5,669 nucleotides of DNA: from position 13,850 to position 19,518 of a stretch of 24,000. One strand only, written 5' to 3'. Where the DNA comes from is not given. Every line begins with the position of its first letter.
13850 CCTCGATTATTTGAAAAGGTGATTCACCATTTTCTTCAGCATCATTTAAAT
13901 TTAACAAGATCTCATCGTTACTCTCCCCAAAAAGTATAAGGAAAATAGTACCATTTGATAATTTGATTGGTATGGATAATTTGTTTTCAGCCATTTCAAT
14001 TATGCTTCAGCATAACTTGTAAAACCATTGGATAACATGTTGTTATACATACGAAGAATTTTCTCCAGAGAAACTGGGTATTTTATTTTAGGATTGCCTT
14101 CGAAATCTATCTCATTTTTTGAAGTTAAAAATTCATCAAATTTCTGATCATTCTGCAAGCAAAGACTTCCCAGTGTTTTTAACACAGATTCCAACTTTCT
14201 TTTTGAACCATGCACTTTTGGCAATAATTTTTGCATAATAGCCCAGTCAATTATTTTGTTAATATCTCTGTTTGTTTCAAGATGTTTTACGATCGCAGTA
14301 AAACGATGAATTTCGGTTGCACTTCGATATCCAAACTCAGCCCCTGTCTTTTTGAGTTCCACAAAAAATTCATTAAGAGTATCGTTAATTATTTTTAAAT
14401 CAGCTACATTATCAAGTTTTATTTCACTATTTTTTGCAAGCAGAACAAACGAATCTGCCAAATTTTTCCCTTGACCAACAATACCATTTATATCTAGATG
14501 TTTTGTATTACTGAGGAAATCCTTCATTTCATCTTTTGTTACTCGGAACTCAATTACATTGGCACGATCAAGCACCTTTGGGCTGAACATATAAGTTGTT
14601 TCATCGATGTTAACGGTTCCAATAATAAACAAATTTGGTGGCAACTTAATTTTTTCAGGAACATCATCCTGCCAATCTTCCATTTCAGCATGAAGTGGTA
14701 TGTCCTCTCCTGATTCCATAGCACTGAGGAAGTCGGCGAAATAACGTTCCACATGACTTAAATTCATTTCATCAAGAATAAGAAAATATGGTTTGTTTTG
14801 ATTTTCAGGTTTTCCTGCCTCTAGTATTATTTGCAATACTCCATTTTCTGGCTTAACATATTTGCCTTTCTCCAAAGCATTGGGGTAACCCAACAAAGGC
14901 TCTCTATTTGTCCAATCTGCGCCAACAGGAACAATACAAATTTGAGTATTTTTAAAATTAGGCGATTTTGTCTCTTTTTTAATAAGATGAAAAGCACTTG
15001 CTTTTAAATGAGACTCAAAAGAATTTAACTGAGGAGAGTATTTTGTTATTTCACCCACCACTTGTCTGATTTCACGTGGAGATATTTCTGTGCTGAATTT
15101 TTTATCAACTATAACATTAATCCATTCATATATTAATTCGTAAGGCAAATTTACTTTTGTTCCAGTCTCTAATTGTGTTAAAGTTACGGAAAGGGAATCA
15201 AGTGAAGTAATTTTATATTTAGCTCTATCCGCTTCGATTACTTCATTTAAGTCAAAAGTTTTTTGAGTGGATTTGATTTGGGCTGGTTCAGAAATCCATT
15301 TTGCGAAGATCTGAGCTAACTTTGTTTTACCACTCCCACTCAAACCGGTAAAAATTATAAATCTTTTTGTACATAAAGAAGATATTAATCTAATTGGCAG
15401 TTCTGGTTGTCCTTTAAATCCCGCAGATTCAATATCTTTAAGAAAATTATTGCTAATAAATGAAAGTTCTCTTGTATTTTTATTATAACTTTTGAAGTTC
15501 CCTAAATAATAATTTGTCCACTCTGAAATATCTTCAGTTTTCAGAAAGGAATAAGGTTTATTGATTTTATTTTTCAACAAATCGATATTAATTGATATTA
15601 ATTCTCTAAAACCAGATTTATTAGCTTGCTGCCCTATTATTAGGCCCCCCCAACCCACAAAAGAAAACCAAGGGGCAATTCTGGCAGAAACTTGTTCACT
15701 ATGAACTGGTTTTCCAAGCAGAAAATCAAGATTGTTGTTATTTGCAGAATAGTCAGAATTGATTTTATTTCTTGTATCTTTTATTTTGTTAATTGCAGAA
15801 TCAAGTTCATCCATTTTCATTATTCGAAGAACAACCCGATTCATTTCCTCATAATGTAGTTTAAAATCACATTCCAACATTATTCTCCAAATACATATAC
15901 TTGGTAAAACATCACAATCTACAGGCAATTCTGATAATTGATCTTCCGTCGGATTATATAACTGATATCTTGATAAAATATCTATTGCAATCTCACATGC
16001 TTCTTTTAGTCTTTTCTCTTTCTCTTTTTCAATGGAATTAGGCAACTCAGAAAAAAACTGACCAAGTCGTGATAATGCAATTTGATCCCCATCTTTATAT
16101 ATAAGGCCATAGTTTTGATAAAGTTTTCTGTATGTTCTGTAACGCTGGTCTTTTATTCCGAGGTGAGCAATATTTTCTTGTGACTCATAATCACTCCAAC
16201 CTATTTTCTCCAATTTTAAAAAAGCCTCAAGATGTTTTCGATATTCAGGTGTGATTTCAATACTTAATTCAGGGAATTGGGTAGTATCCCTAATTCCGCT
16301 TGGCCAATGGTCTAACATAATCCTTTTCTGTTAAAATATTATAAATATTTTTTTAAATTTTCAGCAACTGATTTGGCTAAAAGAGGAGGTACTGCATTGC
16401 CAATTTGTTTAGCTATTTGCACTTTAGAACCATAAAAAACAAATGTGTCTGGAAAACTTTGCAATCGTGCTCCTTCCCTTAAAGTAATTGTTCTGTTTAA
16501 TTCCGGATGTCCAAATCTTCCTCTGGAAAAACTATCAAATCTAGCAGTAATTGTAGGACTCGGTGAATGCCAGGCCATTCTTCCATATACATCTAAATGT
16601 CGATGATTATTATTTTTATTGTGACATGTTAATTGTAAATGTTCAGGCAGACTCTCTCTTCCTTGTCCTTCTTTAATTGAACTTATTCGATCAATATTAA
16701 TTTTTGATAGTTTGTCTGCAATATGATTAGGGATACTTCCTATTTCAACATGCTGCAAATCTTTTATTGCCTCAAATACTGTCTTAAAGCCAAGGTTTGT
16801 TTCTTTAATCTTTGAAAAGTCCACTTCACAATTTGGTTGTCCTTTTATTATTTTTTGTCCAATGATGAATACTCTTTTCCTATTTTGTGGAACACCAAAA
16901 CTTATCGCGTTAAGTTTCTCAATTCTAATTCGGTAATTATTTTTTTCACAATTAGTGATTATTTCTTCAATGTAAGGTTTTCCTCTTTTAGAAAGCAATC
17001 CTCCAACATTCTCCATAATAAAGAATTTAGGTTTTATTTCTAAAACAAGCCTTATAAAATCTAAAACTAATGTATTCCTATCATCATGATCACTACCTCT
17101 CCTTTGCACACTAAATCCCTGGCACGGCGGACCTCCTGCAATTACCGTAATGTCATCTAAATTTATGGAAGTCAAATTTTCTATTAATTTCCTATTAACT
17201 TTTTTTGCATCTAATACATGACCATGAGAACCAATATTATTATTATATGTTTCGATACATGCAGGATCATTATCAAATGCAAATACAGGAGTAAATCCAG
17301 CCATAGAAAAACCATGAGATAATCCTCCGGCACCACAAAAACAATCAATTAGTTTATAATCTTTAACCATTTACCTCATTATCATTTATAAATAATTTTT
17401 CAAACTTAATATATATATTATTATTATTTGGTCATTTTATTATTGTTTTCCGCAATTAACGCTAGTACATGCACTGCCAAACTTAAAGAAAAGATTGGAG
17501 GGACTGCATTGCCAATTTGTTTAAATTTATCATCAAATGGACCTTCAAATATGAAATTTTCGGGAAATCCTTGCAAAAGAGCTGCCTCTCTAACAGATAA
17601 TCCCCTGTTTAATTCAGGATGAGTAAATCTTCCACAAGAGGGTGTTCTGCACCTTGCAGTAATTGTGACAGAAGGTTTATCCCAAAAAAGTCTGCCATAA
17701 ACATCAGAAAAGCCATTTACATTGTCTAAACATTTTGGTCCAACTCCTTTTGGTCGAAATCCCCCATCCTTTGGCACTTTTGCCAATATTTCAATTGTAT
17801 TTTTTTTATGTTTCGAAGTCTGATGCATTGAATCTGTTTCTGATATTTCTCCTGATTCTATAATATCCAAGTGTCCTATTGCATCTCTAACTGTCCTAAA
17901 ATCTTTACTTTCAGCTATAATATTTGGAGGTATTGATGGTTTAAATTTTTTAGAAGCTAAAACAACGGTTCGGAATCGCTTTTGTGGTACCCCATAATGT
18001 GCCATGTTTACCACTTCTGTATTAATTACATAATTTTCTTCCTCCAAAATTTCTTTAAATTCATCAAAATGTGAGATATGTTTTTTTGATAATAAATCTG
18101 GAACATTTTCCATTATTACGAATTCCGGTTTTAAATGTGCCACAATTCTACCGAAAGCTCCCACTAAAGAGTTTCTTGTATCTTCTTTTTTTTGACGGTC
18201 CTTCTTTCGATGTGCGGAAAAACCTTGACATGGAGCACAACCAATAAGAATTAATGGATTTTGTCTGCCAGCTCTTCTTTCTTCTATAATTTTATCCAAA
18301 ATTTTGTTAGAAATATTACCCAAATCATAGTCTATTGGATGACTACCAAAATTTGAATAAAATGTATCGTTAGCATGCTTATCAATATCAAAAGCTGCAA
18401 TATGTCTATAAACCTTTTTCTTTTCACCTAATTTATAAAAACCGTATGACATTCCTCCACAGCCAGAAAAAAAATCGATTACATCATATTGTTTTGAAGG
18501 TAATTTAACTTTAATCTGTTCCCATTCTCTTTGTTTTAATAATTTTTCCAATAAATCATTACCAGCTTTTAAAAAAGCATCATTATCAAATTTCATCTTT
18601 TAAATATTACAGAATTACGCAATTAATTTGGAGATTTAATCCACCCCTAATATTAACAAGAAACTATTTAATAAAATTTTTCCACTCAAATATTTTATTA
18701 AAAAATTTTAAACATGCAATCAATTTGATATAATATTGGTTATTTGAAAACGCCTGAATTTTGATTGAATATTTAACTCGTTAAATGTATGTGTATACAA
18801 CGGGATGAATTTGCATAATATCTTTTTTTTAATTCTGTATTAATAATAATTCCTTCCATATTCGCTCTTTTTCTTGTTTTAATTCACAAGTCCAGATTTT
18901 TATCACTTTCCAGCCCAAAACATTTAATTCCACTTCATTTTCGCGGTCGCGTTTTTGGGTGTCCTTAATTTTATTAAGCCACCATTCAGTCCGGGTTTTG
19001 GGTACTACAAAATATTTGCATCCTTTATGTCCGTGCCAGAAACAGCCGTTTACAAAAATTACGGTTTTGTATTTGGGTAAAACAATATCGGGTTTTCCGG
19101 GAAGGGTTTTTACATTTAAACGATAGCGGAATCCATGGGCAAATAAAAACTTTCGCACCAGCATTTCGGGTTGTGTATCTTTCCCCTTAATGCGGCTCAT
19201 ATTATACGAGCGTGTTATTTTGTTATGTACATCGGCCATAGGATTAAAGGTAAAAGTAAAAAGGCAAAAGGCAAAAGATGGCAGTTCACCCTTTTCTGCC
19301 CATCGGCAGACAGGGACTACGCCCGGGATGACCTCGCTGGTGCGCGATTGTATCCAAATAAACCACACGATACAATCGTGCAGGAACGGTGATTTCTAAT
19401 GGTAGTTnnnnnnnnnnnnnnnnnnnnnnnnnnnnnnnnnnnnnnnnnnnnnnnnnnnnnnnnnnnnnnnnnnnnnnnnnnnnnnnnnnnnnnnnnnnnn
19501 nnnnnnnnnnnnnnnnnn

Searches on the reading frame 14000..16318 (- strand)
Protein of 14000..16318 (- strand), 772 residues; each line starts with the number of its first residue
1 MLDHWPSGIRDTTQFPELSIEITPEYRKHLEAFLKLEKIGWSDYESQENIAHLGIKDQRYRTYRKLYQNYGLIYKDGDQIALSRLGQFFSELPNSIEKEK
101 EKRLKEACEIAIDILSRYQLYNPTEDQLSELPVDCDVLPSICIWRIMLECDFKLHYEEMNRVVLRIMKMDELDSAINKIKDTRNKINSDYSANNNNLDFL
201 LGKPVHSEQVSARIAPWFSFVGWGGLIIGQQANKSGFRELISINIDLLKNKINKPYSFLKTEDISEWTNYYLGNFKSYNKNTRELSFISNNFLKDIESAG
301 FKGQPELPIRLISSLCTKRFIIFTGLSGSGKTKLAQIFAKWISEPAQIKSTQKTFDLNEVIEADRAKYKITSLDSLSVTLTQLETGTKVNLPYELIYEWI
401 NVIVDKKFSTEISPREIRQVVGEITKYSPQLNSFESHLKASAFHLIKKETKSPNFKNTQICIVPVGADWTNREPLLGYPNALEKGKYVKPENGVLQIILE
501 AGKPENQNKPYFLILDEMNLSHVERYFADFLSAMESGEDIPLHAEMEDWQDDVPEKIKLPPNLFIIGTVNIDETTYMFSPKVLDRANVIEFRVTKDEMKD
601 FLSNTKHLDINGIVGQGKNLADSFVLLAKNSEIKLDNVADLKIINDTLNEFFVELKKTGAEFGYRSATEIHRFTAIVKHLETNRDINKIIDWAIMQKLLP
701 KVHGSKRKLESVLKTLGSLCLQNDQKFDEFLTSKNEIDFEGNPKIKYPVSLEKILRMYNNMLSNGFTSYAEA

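Call 4: search_protein_families(library=pfam, proteins=[window:14000-16318:-], max_evalue=0.01)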
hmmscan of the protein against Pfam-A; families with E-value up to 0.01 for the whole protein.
window:14000-16318:- (772 aa): 2 families
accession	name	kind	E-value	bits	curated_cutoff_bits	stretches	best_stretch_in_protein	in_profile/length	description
PF20720.3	nSTAND3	-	0.00013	22.1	27.2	1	313-364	12-64/155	Novel STAND NTPase 3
PF13401.12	AAA_22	-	0.005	17.6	27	0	317-377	4-48/130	AAA domain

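Call 5: search_protein_families(library=padloc, proteins=[window:14000-16318:-], max_evalue=0.01)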
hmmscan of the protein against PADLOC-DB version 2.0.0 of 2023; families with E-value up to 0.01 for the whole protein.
window:14000-16318:- (772 aa): 3 families
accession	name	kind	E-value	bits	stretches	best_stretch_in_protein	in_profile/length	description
PDLC04547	PDC-M26A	-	2.5e-42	143.4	3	460-541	360-436/724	-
PDLC02911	VakA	-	3.6e-07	28.9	1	318-390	2-71/163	-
PDLC04140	mad8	-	0.0055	14.2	0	317-539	26-222/314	mads_8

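Call 6: search_protein_families(library=ncbifam, proteins=[window:14000-16318:-], max_evalue=0.01)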
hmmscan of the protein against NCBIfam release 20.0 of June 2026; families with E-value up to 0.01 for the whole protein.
window:14000-16318:- (772 aa): 1 family
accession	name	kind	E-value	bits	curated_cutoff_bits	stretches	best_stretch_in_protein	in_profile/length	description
NF008457.0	PRK11331.1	equivalog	0.0087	14.8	637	0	502-584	266-347/459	5-methylcytosine-specific restriction enzyme subunit McrB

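Call 80: search_solved_structures(query=window:14000-16318:-, max_evalue=0.01)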
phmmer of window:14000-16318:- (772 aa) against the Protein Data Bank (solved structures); distinct sequences matched with E-value up to 0.01: 3.
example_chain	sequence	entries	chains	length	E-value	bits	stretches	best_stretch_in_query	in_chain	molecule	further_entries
6ut3_A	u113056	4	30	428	0.0012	20.8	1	499-577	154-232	GTPase subunit of restriction endonuclease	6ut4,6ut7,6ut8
6ut5_A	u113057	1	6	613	0.0021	19.9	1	499-577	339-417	GTPase subunit of restriction endonuclease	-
6hz4_A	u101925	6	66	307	0.0082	18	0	491-577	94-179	5-methylcytosine-specific restriction enzyme B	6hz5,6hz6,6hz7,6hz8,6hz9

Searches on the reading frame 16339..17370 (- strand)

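Call 4: search_protein_families(library=pfam, proteins=[window:16339-17370:-], max_evalue=0.01)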
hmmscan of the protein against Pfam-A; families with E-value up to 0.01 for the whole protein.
window:16339-17370:- (343 aa): 2 families
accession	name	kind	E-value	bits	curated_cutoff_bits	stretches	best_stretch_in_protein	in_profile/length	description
PF00145.23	DNA_methylase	-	1.5e-70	238.7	22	1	5-341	1-324/324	C-5 cytosine-specific DNA methylase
PF09445.16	Methyltransf_15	-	0.00015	21.8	22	1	7-90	4-88/165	RNA cap guanine-N2 methyltransferase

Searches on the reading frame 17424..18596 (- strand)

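Call 4: search_protein_families(library=pfam, proteins=[window:17424-18596:-], max_evalue=0.01)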
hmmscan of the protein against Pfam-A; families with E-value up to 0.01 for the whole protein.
window:17424-18596:- (390 aa): 1 family
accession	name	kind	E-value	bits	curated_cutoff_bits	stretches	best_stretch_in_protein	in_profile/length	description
PF00145.23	DNA_methylase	-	1.2e-55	189.6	22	1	38-367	2-312/324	C-5 cytosine-specific DNA methylase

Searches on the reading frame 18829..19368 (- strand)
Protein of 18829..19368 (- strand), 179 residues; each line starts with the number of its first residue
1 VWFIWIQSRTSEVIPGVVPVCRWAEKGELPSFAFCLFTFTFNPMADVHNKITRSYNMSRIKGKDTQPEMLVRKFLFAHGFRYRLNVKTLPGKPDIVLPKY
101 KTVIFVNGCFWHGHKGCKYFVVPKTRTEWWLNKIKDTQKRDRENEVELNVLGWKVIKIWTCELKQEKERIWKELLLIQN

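Call 4: search_protein_families(library=pfam, proteins=[window:18829-19368:-], max_evalue=0.01)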
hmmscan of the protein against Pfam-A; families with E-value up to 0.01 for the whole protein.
window:18829-19368:- (179 aa): 2 families
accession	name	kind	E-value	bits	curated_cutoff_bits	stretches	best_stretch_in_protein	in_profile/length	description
PF03852.21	Vsr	-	8e-34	115.8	27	1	45-115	1-71/74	DNA mismatch endonuclease Vsr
PF18741.7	MTES_1575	-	0.00076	19.9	38.2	1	134-174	52-92/96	REase_MTES_1575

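Call 6: search_protein_families(library=ncbifam, proteins=[window:18829-19368:-], max_evalue=0.01)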
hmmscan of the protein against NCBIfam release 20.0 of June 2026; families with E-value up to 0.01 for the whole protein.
window:18829-19368:- (179 aa): 1 family
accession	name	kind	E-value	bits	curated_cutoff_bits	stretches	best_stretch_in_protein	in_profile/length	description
TIGR00632.1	vsr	subfamily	8.3e-41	139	97.85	1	44-162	1-119/119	DNA mismatch endonuclease Vsr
